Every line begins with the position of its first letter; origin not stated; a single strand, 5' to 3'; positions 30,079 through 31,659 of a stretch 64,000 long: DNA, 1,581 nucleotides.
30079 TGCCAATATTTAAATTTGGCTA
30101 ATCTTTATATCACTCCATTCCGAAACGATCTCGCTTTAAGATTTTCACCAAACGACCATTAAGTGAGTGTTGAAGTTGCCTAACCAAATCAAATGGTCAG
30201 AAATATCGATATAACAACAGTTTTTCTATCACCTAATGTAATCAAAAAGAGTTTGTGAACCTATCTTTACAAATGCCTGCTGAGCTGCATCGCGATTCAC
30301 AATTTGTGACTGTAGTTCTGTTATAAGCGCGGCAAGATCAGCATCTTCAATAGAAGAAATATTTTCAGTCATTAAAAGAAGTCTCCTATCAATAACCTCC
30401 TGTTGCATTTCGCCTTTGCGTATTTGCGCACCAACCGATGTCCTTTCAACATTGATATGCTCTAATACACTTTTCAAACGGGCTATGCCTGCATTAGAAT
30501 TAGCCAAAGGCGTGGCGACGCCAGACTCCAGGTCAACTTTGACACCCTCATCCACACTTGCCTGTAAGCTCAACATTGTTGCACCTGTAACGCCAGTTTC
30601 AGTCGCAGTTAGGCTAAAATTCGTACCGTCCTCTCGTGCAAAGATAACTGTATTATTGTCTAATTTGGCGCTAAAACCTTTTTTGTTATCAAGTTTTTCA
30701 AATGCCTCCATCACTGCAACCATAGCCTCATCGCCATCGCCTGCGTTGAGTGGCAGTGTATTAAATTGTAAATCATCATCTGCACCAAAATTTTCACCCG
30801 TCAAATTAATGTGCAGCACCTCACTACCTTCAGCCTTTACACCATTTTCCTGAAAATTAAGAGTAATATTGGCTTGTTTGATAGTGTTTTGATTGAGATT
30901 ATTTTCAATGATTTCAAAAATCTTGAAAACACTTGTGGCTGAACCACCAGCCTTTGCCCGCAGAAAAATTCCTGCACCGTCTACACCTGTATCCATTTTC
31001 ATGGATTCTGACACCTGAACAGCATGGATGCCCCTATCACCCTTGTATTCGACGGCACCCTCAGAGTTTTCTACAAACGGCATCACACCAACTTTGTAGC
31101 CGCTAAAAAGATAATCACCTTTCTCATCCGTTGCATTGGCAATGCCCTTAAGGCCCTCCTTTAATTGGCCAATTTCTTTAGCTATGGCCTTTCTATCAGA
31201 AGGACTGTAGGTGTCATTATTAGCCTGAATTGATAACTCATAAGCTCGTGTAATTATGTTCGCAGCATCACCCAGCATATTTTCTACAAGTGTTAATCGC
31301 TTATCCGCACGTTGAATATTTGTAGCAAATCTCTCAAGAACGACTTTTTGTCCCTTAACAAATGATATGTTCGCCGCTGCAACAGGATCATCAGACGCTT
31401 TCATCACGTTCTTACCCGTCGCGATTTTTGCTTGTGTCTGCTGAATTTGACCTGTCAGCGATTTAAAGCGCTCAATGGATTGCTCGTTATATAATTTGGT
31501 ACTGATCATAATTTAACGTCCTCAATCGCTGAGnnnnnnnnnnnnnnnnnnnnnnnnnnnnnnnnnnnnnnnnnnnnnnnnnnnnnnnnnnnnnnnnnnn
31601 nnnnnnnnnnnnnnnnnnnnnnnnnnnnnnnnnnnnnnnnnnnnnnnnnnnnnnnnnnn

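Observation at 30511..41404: One ~120-aa module is shared by FlgL, FlgK and FlgE, suggesting a common outer domain along hook and junction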

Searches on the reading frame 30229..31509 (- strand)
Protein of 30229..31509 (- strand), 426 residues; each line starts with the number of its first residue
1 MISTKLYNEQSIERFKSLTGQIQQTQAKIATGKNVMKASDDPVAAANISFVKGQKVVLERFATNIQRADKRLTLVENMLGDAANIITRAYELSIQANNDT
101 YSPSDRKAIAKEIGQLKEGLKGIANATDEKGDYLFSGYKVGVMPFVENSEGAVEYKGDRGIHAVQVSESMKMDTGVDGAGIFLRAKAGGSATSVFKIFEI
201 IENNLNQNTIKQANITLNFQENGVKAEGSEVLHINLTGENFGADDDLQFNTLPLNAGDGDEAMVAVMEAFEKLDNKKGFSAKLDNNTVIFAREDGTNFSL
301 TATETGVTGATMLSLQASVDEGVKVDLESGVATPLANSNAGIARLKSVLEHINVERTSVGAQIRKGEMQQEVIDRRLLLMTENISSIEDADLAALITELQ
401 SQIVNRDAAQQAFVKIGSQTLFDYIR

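Call 9: search_protein_families(library=pfam, proteins=[window:30229-31509:-], max_evalue=0.01)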
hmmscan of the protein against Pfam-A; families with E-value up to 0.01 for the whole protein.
window:30229-31509:- (426 aa): 1 family
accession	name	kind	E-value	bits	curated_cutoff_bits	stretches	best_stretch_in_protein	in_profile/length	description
PF00669.25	Flagellin_N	-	3e-19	69.9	26.6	1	8-139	7-138/139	Bacterial flagellin N-terminal helical region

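Call 13: find_related_loci(query=window:30229-31509:-, collection=genome_contigs, flank=10000)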
Query window:30229-31509:- (426 aa) in genome_contigs; peptide patterns used: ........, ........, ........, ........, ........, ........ (x = any residue, [..] = any of these).
132 stretches matched a pattern; 21 encode a relative of the query (tblastn E <= 1e-3); 21 distinct loci.
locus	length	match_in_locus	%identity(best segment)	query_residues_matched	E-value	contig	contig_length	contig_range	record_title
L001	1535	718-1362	31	2-210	3e-29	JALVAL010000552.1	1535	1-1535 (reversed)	MAG: Gammaproteobacteria bacterium isolate 132-544_metabat2_scaf2bin.080 132-544_scaffold_66787_c1, whole genome shotgun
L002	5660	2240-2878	32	2-208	8e-29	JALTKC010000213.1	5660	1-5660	MAG: Gammaproteobacteria bacterium isolate S139_maxbin2_scaf2bin.159 S139_NODE_21285_length_5660_cov_3.381710, whole gen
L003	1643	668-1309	33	2-208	5e-29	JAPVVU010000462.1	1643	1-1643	MAG: Gammaproteobacteria bacterium isolate SY_S20_27 SY_S20_27_000000000462, whole genome shotgun sequence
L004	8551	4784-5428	31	2-210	2e-28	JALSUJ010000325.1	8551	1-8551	MAG: Gammaproteobacteria bacterium isolate S010_maxbin2_scaf2bin.015_VB S010_NODE_3096_length_8551_cov_1.885921, whole g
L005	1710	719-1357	32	2-208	2e-28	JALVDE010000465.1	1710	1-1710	MAG: Gammaproteobacteria bacterium isolate 134-614_metabat2_scaf2bin.015 134-614_scaffold_79313_c1, whole genome shotgun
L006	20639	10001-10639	33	2-208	3e-28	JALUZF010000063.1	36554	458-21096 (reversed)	MAG: Gammaproteobacteria bacterium isolate 132-544_maxbin2_scaf2bin.109 132-544_scaffold_154_c1, whole genome shotgun se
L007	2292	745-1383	33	2-208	8e-28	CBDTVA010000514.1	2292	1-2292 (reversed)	MAG TPA_asm: uncultured Gammaproteobacteria bacterium isolate SRR7614711_binner13_Refined_73 genome assembly, contig: ER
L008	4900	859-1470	32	2-202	1e-27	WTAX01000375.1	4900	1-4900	MAG: Gammaproteobacteria bacterium isolate GLR18 c_000000319868, whole genome shotgun sequence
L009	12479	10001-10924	33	10-425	9e-27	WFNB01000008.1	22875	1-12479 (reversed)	MAG: Gammaproteobacteria bacterium isolate S010_5 k151_118925, whole genome shotgun sequence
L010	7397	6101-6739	32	2-208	9e-27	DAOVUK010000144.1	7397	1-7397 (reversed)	MAG TPA_asm: Gammaproteobacteria bacterium isolate CSMAG_1677 CSMAG_1677_k141_5517840_length_7397_cov_19.2500, whole gen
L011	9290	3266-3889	30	2-202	2e-26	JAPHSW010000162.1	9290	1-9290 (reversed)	MAG: Gammaproteobacteria bacterium isolate N3S-Bin_2 c_000000426532, whole genome shotgun sequence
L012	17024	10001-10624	30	2-202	2e-26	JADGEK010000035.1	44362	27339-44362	MAG: Gammaproteobacteria bacterium isolate BB34 NODE_735_length_44362_cov_14.840047, whole genome shotgun sequence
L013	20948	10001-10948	32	2-425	3e-26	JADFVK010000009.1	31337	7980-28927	MAG: Proteobacteria bacterium isolate C1.bin.13 k83_64688, whole genome shotgun sequence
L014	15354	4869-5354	33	22-183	9e-26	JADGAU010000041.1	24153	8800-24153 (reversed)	MAG: Gammaproteobacteria bacterium isolate nPCRbin5 nPCR_bin5_NODE_41_length_24153_cov_5.126308, whole genome shotgun se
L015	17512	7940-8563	36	21-221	7e-25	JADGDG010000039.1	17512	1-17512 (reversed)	MAG: Gammaproteobacteria bacterium isolate BB4 NODE_3012_length_17512_cov_34.246770, whole genome shotgun sequence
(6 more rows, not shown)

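Call 72: search_protein_families(library=ncbifam, proteins=[window:30229-31509:-], max_evalue=0.001)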
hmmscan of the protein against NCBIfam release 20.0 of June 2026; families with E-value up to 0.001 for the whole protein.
window:30229-31509:- (426 aa): 22 families
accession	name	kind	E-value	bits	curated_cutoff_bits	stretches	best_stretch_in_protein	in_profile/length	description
TIGR02550.1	flagell_flgL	equivalog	2.6e-73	247.6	127.2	1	2-425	2-387/387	flagellar hook-associated protein FlgL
NF009361.0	PRK12717.1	equivalog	7.6e-48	163.3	407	2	2-185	3-186/524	flagellar hook-associated protein 3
NF005187.0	PRK06663.1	equivalog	4.6e-36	124.5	337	2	2-183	4-199/419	flagellar hook-associated protein 3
NF005980.0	PRK08073.1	equivalog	1.8e-25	89.8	291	2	2-179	3-175/287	flagellar hook-associated protein 3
NF009362.0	PRK12718.1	equivalog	1.6e-21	77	602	1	20-189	21-191/510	flagellar hook-associated protein FlgL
NF006265.0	PRK08412.1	equivalog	2.5e-14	52.4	749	1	7-217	9-213/827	flagellar hook-associated protein FlgL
NF009449.0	PRK12807.1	subfamily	1.2e-12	48.1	347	1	21-138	22-139/287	flagellin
NF009448.0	PRK12806.1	equivalog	4.6e-11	42.2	531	1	23-311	26-325/475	flagellin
NF011282.0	PRK14692.1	equivalog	9e-11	40.8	878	1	2-186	3-182/749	flagellar hook-associated protein FlgL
NF006468.0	PRK08869.1-3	subfamily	3.6e-10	39.5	436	1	18-137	21-140/378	polar flagellin E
NF009445.0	PRK12803.1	equivalog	2.4e-09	36.9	450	1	21-127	22-128/335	flagellin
NF009446.0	PRK12804.1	subfamily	4.4e-09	36.3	352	1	11-138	12-140/301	flagellin Hag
NF038071.1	lat_flg_LafA_2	exception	7.3e-09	35.4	365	1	25-137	28-140/284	lateral flagellin LafA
NF009444.0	PRK12802.1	equivalog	5.4e-08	32.7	332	1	24-213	27-211/282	flagellin domain-containing protein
NF009447.0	PRK12805.1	equivalog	1e-07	31.8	404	1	20-128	21-129/287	FliC/FljB family flagellin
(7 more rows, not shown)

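Call 73: find_encoding_contigs(protein=window:30229-31509:-, flank=1000, max_places=3)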
Protein window:30229-31509:- (426 aa): 1 contig read that carries it; 1 place shown.
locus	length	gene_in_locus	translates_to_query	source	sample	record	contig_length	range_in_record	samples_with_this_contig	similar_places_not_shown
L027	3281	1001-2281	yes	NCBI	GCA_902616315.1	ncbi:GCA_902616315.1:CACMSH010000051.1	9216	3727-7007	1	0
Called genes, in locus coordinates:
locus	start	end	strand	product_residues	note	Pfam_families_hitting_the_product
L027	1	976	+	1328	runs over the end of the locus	PF00460:Flg_bb_rod (weak), PF22638:FlgK_D1, PF06429:Flg_bbr_C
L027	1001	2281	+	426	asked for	PF00669:Flagellin_N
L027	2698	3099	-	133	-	-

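Call 81: search_solved_structures(query=window:30229-31509:-, max_evalue=0.001, show_alignments=3)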
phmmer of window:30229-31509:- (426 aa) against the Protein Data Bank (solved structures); distinct sequences matched with E-value up to 0.001: 43.
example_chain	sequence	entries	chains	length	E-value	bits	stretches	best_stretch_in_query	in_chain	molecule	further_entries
5yti_A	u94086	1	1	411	7.3e-30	107.5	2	4-214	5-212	Flagellar hook associated protein type 3 FlgL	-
5ziz_A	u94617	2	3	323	1.3e-22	83.7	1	56-191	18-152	Flagellar hook protein FlgL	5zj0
7c7z_A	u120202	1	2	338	1.2e-19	73.9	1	39-214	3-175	Flagellar hook-associated protein 3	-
9go6_L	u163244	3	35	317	9.5e-18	67.7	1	2-183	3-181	Flagellar hook-associated protein | Flagellar hook-associated protein 3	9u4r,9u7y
2d4x_A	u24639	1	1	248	9.4e-14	54.5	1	39-183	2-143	Flagellar hook-associated protein 3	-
5kay_A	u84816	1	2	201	5.4e-12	48.7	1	68-182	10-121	Spelter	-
9m68_F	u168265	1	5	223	1.2e-11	47.6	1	67-183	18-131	Flagellar hook-associated protein 3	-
9au6_A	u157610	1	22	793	1.3e-10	44.2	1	21-138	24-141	Flagellin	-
10pp_A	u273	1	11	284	5.8e-10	42.1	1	27-134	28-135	Flagellin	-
9pil_Fd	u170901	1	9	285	5.8e-10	42.1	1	27-134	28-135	Flagellin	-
3pwx_A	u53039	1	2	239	2.1e-09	40.2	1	36-181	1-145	Putative flagellar hook-associated protein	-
5ziy_A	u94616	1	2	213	2.5e-09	39.9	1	40-149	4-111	Flagellar hook-associated protein 3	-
9hpz_A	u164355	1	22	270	8.5e-08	34.9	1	18-128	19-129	Flagellin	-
5wjt_A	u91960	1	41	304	4.6e-07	32.5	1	11-252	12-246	Flagellin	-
5wjv_A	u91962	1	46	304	5e-07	32.4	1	11-220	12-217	Flagellin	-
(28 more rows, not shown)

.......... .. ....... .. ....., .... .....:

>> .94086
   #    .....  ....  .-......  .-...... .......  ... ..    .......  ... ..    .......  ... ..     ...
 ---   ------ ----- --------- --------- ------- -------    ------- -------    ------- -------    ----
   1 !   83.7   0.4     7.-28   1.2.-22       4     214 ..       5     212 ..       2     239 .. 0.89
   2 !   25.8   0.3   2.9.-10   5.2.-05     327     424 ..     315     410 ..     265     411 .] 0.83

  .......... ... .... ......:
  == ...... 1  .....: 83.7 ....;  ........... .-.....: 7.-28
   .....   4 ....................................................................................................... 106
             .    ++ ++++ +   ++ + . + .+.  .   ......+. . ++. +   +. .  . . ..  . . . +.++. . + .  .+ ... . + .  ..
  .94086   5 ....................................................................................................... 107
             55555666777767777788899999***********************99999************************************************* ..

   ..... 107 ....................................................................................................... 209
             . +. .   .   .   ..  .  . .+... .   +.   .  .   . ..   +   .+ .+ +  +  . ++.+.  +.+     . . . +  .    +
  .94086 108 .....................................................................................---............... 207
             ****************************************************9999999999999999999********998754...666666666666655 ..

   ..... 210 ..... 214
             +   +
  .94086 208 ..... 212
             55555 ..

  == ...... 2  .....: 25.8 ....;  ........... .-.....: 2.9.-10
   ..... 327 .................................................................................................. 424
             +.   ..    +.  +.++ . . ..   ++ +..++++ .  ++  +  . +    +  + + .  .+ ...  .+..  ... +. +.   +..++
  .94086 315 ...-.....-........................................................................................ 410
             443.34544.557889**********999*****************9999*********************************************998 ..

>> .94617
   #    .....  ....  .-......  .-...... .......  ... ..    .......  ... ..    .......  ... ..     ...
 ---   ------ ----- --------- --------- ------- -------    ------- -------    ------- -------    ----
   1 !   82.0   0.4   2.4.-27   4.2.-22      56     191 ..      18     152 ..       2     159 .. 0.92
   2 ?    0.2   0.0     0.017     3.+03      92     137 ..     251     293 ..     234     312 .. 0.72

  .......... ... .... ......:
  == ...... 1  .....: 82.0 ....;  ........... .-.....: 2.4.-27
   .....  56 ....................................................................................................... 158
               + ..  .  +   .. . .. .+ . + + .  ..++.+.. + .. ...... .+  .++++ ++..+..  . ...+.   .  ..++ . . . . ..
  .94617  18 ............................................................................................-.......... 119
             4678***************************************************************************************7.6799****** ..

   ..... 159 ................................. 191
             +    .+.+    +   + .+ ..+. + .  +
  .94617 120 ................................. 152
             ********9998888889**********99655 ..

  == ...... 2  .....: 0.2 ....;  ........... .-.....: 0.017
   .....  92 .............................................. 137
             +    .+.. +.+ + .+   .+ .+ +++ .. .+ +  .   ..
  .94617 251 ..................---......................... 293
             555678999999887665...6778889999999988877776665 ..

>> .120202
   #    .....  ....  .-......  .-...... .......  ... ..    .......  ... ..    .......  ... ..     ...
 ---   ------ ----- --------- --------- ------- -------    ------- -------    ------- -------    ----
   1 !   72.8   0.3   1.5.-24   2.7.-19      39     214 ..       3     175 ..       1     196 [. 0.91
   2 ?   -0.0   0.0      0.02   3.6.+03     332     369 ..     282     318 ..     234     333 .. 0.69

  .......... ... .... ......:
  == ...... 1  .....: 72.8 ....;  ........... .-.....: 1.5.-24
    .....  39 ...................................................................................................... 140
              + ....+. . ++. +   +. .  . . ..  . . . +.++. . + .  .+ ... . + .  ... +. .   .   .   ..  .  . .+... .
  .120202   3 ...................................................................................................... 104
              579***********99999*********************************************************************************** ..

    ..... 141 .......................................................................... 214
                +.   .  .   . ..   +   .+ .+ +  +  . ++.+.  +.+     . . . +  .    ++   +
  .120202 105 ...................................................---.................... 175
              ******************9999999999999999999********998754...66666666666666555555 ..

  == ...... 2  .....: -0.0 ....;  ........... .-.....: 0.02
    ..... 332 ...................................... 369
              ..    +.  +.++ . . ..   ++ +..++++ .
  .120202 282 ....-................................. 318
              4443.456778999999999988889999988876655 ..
